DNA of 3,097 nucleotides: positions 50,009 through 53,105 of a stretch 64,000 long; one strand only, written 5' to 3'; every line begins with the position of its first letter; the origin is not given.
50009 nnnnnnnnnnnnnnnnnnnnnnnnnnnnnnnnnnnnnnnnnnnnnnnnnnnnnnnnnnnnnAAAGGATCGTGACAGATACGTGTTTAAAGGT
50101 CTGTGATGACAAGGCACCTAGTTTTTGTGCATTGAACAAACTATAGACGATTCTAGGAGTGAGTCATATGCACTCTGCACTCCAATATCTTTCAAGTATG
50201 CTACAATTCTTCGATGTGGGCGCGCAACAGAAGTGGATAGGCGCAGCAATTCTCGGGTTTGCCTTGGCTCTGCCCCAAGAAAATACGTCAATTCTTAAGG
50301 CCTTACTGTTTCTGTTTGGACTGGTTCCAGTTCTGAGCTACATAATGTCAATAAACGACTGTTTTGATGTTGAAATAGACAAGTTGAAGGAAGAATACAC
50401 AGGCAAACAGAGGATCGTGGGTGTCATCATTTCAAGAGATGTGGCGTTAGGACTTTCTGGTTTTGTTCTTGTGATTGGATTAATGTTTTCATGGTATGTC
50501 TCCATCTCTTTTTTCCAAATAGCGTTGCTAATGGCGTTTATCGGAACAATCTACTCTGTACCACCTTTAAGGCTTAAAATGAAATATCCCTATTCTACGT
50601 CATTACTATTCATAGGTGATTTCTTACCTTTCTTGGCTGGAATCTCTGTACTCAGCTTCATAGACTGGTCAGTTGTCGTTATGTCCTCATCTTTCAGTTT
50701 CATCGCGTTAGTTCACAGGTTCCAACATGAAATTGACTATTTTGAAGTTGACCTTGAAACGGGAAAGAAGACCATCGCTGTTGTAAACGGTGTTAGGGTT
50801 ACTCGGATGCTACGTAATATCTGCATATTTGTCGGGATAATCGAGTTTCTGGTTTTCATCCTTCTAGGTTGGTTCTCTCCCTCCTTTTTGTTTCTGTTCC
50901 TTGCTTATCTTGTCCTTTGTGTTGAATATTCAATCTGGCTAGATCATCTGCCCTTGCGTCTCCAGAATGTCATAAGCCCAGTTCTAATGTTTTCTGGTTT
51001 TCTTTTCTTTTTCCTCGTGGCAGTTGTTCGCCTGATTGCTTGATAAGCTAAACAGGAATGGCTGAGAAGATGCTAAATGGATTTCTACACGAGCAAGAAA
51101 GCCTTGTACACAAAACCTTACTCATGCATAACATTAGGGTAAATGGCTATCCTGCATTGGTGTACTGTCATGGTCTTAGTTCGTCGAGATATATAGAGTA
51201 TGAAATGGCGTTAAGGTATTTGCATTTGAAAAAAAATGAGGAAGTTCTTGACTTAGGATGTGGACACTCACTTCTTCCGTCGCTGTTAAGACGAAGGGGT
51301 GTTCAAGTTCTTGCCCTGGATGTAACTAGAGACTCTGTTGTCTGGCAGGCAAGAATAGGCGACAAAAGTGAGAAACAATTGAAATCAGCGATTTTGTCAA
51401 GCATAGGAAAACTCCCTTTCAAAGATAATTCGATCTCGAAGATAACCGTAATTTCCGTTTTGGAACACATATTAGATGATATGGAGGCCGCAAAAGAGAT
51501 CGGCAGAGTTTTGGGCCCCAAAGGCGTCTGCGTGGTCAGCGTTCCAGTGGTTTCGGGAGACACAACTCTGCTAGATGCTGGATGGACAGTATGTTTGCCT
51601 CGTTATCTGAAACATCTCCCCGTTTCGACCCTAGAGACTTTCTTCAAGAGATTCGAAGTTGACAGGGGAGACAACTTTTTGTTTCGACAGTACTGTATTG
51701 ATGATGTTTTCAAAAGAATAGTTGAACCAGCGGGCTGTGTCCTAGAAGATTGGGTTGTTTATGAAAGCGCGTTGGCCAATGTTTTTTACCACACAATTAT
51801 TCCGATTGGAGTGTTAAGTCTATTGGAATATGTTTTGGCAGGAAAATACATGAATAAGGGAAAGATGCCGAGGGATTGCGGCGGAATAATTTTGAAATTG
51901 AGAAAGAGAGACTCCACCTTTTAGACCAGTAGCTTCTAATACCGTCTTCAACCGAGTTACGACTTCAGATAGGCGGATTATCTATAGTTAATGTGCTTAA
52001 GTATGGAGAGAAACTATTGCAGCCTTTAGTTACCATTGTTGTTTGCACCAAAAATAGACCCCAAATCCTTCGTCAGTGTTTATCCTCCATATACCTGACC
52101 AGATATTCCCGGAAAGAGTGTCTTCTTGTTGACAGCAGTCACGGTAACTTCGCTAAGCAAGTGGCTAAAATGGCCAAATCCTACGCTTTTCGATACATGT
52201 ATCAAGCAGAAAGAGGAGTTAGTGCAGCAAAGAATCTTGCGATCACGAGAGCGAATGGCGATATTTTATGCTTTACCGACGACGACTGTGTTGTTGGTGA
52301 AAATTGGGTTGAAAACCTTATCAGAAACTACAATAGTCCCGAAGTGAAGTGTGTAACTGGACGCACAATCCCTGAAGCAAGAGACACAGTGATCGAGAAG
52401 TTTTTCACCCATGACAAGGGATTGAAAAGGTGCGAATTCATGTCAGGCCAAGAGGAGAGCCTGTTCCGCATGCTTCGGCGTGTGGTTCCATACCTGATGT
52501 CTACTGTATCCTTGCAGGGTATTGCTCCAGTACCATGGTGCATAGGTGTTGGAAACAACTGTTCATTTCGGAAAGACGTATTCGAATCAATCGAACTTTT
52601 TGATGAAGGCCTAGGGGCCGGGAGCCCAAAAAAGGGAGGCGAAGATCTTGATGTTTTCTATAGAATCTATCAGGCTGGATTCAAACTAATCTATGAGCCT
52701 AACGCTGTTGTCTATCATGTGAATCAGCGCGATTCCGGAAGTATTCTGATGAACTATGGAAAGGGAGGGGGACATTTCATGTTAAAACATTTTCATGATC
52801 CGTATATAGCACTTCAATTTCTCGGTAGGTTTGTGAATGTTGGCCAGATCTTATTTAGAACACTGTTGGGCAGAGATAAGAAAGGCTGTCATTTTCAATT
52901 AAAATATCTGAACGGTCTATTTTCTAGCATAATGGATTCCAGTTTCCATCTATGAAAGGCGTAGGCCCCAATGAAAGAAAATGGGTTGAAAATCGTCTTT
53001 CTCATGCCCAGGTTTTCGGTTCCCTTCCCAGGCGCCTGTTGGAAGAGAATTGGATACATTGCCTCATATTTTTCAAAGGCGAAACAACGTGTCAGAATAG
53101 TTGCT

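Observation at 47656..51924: Embedded isoprenoid module: two GGR-family reductases, a UbiA prenyltransferase and a methyltransferase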

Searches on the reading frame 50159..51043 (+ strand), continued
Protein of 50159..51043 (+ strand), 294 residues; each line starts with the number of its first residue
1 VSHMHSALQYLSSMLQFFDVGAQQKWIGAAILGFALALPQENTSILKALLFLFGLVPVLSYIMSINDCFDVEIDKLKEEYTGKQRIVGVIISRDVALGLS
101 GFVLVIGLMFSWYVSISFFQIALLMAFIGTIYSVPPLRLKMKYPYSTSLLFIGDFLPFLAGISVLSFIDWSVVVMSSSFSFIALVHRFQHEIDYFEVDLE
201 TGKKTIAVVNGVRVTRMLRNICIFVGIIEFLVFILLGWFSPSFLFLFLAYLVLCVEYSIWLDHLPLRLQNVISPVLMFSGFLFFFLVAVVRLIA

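Call 63: predict_structure(alignment_id=A1)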
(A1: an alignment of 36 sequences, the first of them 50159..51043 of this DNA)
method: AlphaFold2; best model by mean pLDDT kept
length: 294 residues; sequences in the alignment: 36
mean_pLDDT: 93.6   pTM: 0.91
mean pLDDT of the five models: 93.6, 93.0, 92.6, 91.1, 90.4
residues with pLDDT >= 90: 240; 70-90: 53; 50-70: 1; < 50: 0
segments of 3 or more residues with pLDDT < 50: none
pLDDT, mean of each block of 10 residues (from residue 1): 83 90 96 93 88 98 96 84 85 95 98 98 98 96 94 96 96 96 94 93 95 97 96 96 95 91 95 93 94 84
secondary structure, 60 per line:
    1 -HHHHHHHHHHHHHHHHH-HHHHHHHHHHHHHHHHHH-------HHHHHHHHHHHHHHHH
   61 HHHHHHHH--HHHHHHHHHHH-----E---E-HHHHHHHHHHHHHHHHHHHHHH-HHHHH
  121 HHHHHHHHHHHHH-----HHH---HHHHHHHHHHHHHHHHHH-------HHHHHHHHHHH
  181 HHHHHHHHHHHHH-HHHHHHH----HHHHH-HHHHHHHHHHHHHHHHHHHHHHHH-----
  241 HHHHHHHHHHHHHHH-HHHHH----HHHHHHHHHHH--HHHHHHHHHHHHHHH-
elements in order: H2-18 H20-37 H45-68 H71-81 H93-114 H116-133 H145-162 H170-193 H195-201 H206-210 H212-235 H241-255 H257-261 H266-276 H279-293

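Call 67: fold_search(model_id=the predicted structure, library=pdb)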
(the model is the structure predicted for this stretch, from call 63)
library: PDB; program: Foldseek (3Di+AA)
matches with E <= 10: 551; with E <= 0.001: 11
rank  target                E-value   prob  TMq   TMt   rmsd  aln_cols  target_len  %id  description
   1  4tq3_B                1.3e-06  1.00  0.68  0.71   5.5       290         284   18  Structure of a UbiA homolog from Archaeoglobus fulgidus bound to GPP and Mg2+ (released 2014-07-16)
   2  4tq4_C                1.9e-06  1.00  0.69  0.70   5.4       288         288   19  Structure of a UbiA homolog from Archaeoglobus fulgidus bound to DMAPP and Mg2+ (released 2014-07-16)
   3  4tq4_A                1.9e-06  1.00  0.69  0.70   5.3       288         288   18  Structure of a UbiA homolog from Archaeoglobus fulgidus bound to DMAPP and Mg2+ (released 2014-07-16)
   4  4tq3_A                3.2e-06  1.00  0.69  0.72   5.2       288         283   18  Structure of a UbiA homolog from Archaeoglobus fulgidus bound to GPP and Mg2+ (released 2014-07-16)
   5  4tq4_D                4.1e-06  1.00  0.69  0.70   5.5       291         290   18  Structure of a UbiA homolog from Archaeoglobus fulgidus bound to DMAPP and Mg2+ (released 2014-07-16)
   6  4tq4_B                5.9e-06  1.00  0.68  0.69   5.4       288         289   19  Structure of a UbiA homolog from Archaeoglobus fulgidus bound to DMAPP and Mg2+ (released 2014-07-16)
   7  6m31_A                1.6e-05  1.00  0.61  0.63   7.8       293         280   20  Structural and Functional Insights into an Archaeal Lipid Synthase (released 2021-02-03)
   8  4tq5                  1.8e-05  1.00  0.62  0.66   5.9       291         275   18  Structure of a UbiA homolog from Archaeoglobus fulgidus (released 2014-07-16)
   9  4tq6_B                2.2e-05  1.00  0.67  0.73   5.2       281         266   18  Structure of a UbiA homolog from Archaeoglobus fulgidus bound to Cd2+ (released 2014-07-16)
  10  7bpu_A                3.2e-05  1.00  0.62  0.65   7.3       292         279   20  Structural and mechanistic insights into the biosynthesis of Digeranylgeranylglyceryl phosphate synthase in membranes (released 2021-04-14)
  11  4tq6_A                9.9e-05  1.00  0.67  0.73   5.2       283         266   18  Structure of a UbiA homolog from Archaeoglobus fulgidus bound to Cd2+ (released 2014-07-16)
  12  8djk_B                1.5e-03  1.00  0.62  0.64   6.1       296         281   14  HMGCR-UBIAD1 Complex State 2 (released 2022-08-03)
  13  4od5_A                1.7e-03  1.00  0.64  0.68   6.4       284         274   14  Substrate-bound structure of a UbiA homolog from Aeropyrum pernix K1 (released 2014-03-19)
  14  4od4_A                3.6e-03  1.00  0.63  0.67   5.9       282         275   14  Apo structure of a UbiA homolog from Aeropyrum pernix K1 (released 2014-03-19)
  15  8j8j_A                4.1e-03  1.00  0.58  0.58   7.0       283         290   12  Membrane bound PRTase, C3 symmetry, donor bound (released 2024-02-07)
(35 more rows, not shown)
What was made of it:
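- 50159..51043 (+): UbiA-superfamily intramembrane transferase of a small, unassigned Bathyarchaeia clade (NCBI start at ATG 50168). The AF2 model has pLDDT 93.6, and its best fold match is AfUbiA (calls 63, 67).
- On UbiA superfamily (intramembrane prenyl/phosphoribosyl transferases): Foldseek probability 1.00 to 4tq3, 6m31, 8djk, 4od5 and 8j8j (calls 63, 67).
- Closest known: Archaeal DGGGP synthase plus lipid GGR. Same: The fold match is TM 0.61-0.63 (call 67).
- By fold the order is AfUbiA TM 0.68-0.72, then DGGGPS 0.61, then Rv3806c 0.58 (call 67). Rv3806c is the most distant UbiA-fold structure (TM 0.58, 12% identity; call 67).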

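Call 76: search_protein_families(library=ncbifam, alignment_id=A5, max_evalue=1e-20)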
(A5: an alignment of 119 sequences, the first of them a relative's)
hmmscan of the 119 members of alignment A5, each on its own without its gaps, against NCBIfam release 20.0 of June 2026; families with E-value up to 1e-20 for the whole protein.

A. member 1, P0301 (283 aa): 1 family
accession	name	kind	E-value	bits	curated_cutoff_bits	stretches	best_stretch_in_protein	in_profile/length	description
NF009523.0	PRK12884.1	equivalog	2.9e-25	89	269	1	1-279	4-274/279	prenyltransferase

B. families by the number of members that match (of 119 scanned): 15 families
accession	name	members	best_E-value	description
NF009523.0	PRK12884.1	30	3.8e-83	prenyltransferase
NF005742.0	PRK07566.1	17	1.4e-108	chlorophyll synthase ChlG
TIGR01476.1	chlor_syn_BchG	13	5.9e-91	(bacterio)chlorophyll synthase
NF009521.0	PRK12882.1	11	2.3e-60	geranylgeranylglycerol-phosphate geranylgeranyltransferase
NF009522.0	PRK12883.1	8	2.9e-44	geranylgeranylglycerol-phosphate geranylgeranyltransferase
NF009516.0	PRK12875.1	8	8.8e-37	prenyltransferase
NF009058.0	PRK12392.1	6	2.5e-38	bacteriochlorophyll c synthase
TIGR02056.1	ChlG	4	1.8e-73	chlorophyll synthase ChlG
NF009513.0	PRK12872.1-3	4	2e-28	prenyltransferase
NF009525.0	PRK12887.1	3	1.7e-36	homogentisate phytyltransferase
TIGR01475.1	ubiA_other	3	6.2e-27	UbiA-like polyprenyltransferase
NF009512.0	PRK12872.1-1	2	2e-24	geranylgeranylglycerol-phosphate geranylgeranyltransferase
NF010119.0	PRK13595.1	1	1.1e-25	prenyltransferase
NF009608.0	PRK13105.1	1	6.4e-24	prenyltransferase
NF008977.0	PRK12324.1-2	1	1.8e-21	decaprenyl-phosphate phosphoribosyltransferase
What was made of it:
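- On MenA/UbiA/COQ2 quinone prenyltransferases: None of the 119 nearest outgroups matches these families at E<=1e-20 (call 76).
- None is a quinone prenyltransferase (call 76). None of the 119 nearest UbiA outgroups is a quinone prenyltransferase (call 76).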

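Call 96: search_protein_families(library=ncbifam, proteins=[L001:11710-13824:+, L003:8421-10004:+, L095:8598-9980:+, L097:8838-9986:+], max_evalue=0.05)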
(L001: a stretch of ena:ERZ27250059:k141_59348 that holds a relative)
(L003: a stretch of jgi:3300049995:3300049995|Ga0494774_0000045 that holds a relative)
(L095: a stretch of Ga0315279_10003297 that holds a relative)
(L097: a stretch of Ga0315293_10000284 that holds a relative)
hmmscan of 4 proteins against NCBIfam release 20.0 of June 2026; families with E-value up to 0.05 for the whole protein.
L001:11710-13824:+ (704 aa): 22 families
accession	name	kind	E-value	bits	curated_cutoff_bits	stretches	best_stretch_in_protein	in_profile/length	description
TIGR04152.1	exosort_VPLPA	exception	1.1e-29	103.8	400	1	48-525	4-434/486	VPLPA-CTERM-specific exosortase XrtD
TIGR03109.2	exosort_XrtA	exception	2.9e-26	92.5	208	1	28-306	5-259/261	exosortase A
NF038142.1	exosort_XrtW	exception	5.2e-25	87.7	425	1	25-383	4-320/494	exosortase W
TIGR02602.1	8TM_EpsH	subfamily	1.6e-23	83.5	105.55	1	50-301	6-235/241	exosortase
NF035943.2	exosort_XrtV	exception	1.1e-19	70.8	313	1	29-308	8-267/270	exosortase V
TIGR04178.1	exo_archaeo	signature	2.7e-18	66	23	1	212-303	1-91/97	exosortase/archaeosortase family protein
TIGR04151.1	exosort_VPDSG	exception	1.8e-12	47.3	300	1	30-306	34-298/306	VPDSG-CTERM-specific exosortase XrtC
TIGR03113.1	exosort_XrtB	exception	2.2e-12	47.2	275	1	32-308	7-265/268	exosortase B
TIGR03762.1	archaeo_artC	exception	1.7e-08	34.7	100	1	178-294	152-263/274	archaeosortase C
TIGR03110.1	exosort_Gpos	exception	1.8e-06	28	102.75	1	198-299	74-171/187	exosortase family protein XrtG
NF046081.1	exosort_XrtX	exception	4.5e-06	26.7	170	1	170-272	36-129/168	exosortase X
TIGR04162.1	exo_VPEID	exception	1e-05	24.7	150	1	211-302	202-298/516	exosortase E/protease, VPEID-CTERM system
TIGR04177.1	exosort_XrtH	exception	1.4e-05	25.2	86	1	172-292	33-140/158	exosortase H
TIGR04293.1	archaeo_artF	exception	6.7e-05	22.9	150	1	166-300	31-152/166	archaeosortase family protein ArtF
TIGR04476.1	exosort_XrtN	exception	0.00011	21.5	200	1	52-310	25-250/406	exosortase N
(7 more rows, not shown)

L003:8421-10004:+ (527 aa): 2 families
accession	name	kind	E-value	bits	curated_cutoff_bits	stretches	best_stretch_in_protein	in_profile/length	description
TIGR04296.1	PEFG-CTERM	domain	3.1e-05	23.5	25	1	489-516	1-28/30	PEFG-CTERM sorting domain-containing protein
TIGR03463.1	osq_cycl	subfamily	0.016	13.5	851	1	23-65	22-64/634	2,3-oxidosqualene cyclase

L095:8598-9980:+ (460 aa): 1 family
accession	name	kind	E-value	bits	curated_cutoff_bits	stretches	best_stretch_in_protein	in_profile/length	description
TIGR01787.1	squalene_cyclas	subfamily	0.019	13.6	322.7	0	67-93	39-66/622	squalene/oxidosqualene cyclases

L097:8838-9986:+ (382 aa): 1 family
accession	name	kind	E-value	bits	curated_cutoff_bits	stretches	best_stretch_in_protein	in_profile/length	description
TIGR01787.1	squalene_cyclas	subfamily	0.008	14.8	322.7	0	97-129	46-81/622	squalene/oxidosqualene cyclases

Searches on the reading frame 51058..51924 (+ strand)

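Call 7: search_protein_families(library=pfam, proteins=[window:51058-51924:+], max_evalue=0.01)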
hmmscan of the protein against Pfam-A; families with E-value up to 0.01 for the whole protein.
window:51058-51924:+ (288 aa): 7 families
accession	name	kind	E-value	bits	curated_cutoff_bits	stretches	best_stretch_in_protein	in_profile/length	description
PF08241.18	Methyltransf_11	-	1.4e-13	51.7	21.2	1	64-160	1-95/95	Methyltransferase domain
PF13489.12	Methyltransf_23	-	2.7e-11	43.9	27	1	57-195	20-150/164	Methyltransferase domain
PF13847.12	Methyltransf_31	-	1.2e-09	38.4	27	1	58-164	2-113/145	Methyltransferase domain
PF13649.12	Methyltransf_25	-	8.2e-09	36.5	27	1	63-156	1-97/97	Methyltransferase domain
PF08242.18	Methyltransf_12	-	5.4e-06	27.5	30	1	64-158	1-98/98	Methyltransferase domain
PF01209.24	Ubie_methyltran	-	0.00085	19.2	20.1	1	57-160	45-151/233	ubiE/COQ5 methyltransferase family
PF02353.26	CMAS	-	0.0019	18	27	1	43-138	46-140/273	Mycolic acid cyclopropane synthetase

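Call 8: search_protein_families(library=ncbifam, proteins=[window:51058-51924:+], max_evalue=0.01)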
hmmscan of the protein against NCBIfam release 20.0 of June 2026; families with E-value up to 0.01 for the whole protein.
window:51058-51924:+ (288 aa): 26 families (the best 25 are shown)
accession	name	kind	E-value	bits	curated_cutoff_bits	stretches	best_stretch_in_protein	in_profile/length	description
NF045667.1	MTase_DVU1556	equivalog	1e-10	41.4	155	1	51-161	14-120/213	DVU_1556 family methyltransferase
NF041255.1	mycofact_MftM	equivalog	2.4e-10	40.2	200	1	56-149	136-230/289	mycofactocin oligosaccharide methyltransferase MftM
TIGR01983.1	UbiG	equivalog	1.8e-08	34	102.95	1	59-161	49-152/228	bifunctional 2-polyprenyl-6-hydroxyphenol methylase/3-demethylubiquinol 3-O-methyltransferase UbiG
NF001241.0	PRK00216.1-2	equivalog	5.7e-08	32.7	327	1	51-166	43-156/231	demethylmenaquinone methyltransferase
TIGR01934.1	MenG_MenH_UbiE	subfamily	4.5e-07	29.4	158.35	1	51-160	31-141/223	ubiquinone/menaquinone biosynthesis methyltransferase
NF007610.0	PRK10258.1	equivalog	4.9e-07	29.3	342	1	51-173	34-150/251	malonyl-ACP O-methyltransferase BioC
NF052510.1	methyltran_MpqE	exception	1.3e-06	28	335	1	50-159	37-150/234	methyl-plastoquinone biosynthesis methyltransferase MpqE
NF001244.0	PRK00216.1-5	equivalog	3.4e-06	26.5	216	1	49-160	38-153/236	bifunctional demethylmenaquinone methyltransferase/2-methoxy-6-polyprenyl-1,4-benzoquinol methylase UbiE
NF047649.1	MTase_UXPK_star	exception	3.5e-06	26.2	460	1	57-161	75-182/283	methyltransferase/UXPK-star double selenoprotein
NF043040.1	corrin_prot_MT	hypoth_equivalog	4.8e-06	26.2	180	1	58-161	40-148/216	corrinoid protein-associated methyltransferase CpaM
TIGR02072.1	BioC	equivalog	8.5e-06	25.7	184.95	1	58-164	33-136/244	malonyl-ACP O-methyltransferase BioC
NF008823.0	PRK11873.1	subfamily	9e-06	25.4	263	1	55-166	73-187/272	arsenite methyltransferase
NF001243.0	PRK00216.1-4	equivalog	2e-05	24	235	1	50-159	38-150/237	demethylmenaquinone methyltransferase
TIGR02752.1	MenG_heptapren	equivalog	0.00011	21.8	419.85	1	51-159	37-148/231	demethylmenaquinone methyltransferase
NF041536.1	ArsM_DUF2284_UU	exception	0.00015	20.3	575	1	57-167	74-187/459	arsenite methyltransferase/DUF2284 domain selenoprotein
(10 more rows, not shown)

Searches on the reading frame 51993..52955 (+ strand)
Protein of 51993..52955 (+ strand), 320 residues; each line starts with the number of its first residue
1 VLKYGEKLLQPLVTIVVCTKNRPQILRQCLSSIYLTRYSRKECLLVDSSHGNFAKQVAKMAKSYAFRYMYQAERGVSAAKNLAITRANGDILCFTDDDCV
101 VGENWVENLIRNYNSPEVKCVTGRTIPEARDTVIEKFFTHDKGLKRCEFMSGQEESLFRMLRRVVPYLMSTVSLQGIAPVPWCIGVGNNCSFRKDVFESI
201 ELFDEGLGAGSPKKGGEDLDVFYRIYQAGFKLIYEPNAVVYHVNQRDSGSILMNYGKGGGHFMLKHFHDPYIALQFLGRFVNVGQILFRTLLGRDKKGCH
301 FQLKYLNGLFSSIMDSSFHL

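Call 7: search_protein_families(library=pfam, proteins=[window:51993-52955:+], max_evalue=0.01)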
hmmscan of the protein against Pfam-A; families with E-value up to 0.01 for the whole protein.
window:51993-52955:+ (320 aa): 4 families
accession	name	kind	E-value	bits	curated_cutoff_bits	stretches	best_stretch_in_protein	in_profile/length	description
PF00535.33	Glycos_transf_2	-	4.6e-20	72.7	23.3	1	14-132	1-122/168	Glycosyl transferase family 2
PF13641.12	Glyco_tranf_2_3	-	1.9e-10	41.6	27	1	11-247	2-216/230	Glycosyltransferase like family 2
PF13632.12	Glyco_trans_2_3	-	1.5e-05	25.3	27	1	95-242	5-123/198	Glycosyl transferase family group 2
PF10111.15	Glyco_tranf_2_2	-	0.0001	22.3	27.3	1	42-243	31-217/276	Glycosyltransferase like family 2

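Call 77: search_protein_families(library=ncbifam, proteins=[window:51993-52955:+], max_evalue=1e-8)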
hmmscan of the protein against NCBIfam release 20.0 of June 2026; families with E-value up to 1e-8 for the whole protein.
window:51993-52955:+ (320 aa): 9 families
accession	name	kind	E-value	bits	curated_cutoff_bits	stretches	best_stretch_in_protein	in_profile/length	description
TIGR03965.1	mycofact_glyco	equivalog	1.2e-28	100.2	280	1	11-251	74-289/467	mycofactocin biosynthesis glycosyltransferase MftF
NF038299.1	EPS_HpsN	equivalog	2.5e-21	75.9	425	1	11-250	1-228/317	hormogonium polysaccharide biosynthesis glycosyltransferase HpsN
NF041875.1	EPS_EpsD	equivalog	4.8e-19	68.9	370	1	13-130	1-121/325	exopolysaccharide biosynthesis glycosyltransferase EpsD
NF041394.1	GtaseAglG_Halo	equivalog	1.1e-18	67.5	440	1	13-129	3-123/304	glucosyl-dolichyl phosphate glucuronosyltransferase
TIGR03937.1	PgaC_IcaA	equivalog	3.6e-13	49.3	422.3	1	10-137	44-175/407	poly-beta-1,6-N-acetyl-D-glucosamine synthase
NF038302.1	EPS_HpsE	equivalog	5.3e-13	48.6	300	1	13-111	3-109/307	hormogonium polysaccharide biosynthesis glycosyltransferase HpsE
TIGR03111.1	glyc2_xrt_Gpos1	hypoth_equivalog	1.6e-11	43.7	363.95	1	10-151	48-194/439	TIGR03111 family XrtG-associated glycosyltransferase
NF007482.0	PRK10073.1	equivalog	4.5e-10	39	423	1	11-111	6-108/334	glycosyltransferase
TIGR04242.1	nodulat_NodC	equivalog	6.2e-10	38.6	550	0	12-130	49-173/395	chitooligosaccharide synthase NodC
